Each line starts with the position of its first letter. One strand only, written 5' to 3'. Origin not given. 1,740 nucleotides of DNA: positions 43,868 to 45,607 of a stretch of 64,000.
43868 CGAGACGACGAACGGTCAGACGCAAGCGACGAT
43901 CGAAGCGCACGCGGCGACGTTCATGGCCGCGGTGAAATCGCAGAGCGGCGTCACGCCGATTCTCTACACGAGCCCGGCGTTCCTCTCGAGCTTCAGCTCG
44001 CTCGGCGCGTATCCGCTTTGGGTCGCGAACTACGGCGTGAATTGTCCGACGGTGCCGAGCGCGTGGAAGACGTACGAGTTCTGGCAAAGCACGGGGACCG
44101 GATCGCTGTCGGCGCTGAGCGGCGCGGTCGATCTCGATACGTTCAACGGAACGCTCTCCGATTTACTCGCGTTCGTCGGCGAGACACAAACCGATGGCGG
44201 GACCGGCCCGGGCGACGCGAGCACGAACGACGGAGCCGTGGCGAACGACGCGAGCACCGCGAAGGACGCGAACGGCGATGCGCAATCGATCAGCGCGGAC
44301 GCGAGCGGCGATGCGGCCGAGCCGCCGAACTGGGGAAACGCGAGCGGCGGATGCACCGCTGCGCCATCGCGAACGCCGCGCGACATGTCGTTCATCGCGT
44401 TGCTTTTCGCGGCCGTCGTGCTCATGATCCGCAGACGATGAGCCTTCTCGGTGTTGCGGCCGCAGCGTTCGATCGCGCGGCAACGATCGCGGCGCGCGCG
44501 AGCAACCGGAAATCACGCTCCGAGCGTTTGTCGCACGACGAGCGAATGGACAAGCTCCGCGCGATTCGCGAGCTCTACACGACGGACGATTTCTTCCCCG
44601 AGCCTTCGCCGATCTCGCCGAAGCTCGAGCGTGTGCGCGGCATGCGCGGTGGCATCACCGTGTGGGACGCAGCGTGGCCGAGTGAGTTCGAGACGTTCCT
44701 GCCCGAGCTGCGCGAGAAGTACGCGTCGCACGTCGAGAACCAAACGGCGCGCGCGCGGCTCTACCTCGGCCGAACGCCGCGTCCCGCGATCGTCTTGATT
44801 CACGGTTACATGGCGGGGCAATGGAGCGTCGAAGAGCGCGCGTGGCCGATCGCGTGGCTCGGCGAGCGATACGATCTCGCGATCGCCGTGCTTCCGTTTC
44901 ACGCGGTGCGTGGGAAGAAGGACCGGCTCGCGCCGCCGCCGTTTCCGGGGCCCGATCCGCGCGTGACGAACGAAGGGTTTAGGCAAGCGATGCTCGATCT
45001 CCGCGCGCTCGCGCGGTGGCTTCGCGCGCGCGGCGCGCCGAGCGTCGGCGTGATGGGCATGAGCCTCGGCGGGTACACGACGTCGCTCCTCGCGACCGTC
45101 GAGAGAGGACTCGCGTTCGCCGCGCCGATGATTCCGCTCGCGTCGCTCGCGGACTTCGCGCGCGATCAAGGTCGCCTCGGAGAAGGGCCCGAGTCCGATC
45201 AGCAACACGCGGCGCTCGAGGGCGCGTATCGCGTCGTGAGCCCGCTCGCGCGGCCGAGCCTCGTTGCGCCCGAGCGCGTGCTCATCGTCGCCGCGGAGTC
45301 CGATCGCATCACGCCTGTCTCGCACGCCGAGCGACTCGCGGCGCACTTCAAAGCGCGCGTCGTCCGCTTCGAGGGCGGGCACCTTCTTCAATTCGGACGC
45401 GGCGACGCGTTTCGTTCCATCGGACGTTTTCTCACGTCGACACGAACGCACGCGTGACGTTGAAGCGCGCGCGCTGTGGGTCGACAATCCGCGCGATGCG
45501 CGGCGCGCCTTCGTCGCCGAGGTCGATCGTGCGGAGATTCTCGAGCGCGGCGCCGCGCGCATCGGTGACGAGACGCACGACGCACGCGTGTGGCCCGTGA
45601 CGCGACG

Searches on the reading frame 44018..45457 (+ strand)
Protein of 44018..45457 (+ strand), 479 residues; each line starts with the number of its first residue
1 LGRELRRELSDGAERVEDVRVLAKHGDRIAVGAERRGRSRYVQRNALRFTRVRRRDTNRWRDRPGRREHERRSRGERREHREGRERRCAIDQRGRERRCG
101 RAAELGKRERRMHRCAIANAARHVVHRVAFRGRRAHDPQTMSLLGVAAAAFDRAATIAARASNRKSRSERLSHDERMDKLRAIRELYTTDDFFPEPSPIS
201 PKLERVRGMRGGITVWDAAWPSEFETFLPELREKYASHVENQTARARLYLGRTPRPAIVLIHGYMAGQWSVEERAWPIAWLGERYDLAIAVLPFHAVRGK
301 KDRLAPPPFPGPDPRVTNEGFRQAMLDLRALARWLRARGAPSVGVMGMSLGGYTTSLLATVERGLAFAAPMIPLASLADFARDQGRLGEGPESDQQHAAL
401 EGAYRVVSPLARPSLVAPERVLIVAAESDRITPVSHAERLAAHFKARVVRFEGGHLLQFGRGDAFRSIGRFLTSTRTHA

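Call 47: search_protein_families(library=pfam, proteins=[window:44018-45457:+], max_evalue=0.001)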
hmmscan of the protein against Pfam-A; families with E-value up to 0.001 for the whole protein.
window:44018-45457:+ (479 aa): 3 families
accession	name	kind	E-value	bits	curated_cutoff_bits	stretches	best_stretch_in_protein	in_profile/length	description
PF00326.27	Peptidase_S9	-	2.1e-05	24.6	22.6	1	330-447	50-173/213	Prolyl oligopeptidase family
PF00561.26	Abhydrolase_1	-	0.00033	20.8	25.8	0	398-459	200-242/245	alpha/beta hydrolase fold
PF09752.15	ABHD18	-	0.00075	19.2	21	0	326-363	160-197/351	Alpha/beta hydrolase domain containing 18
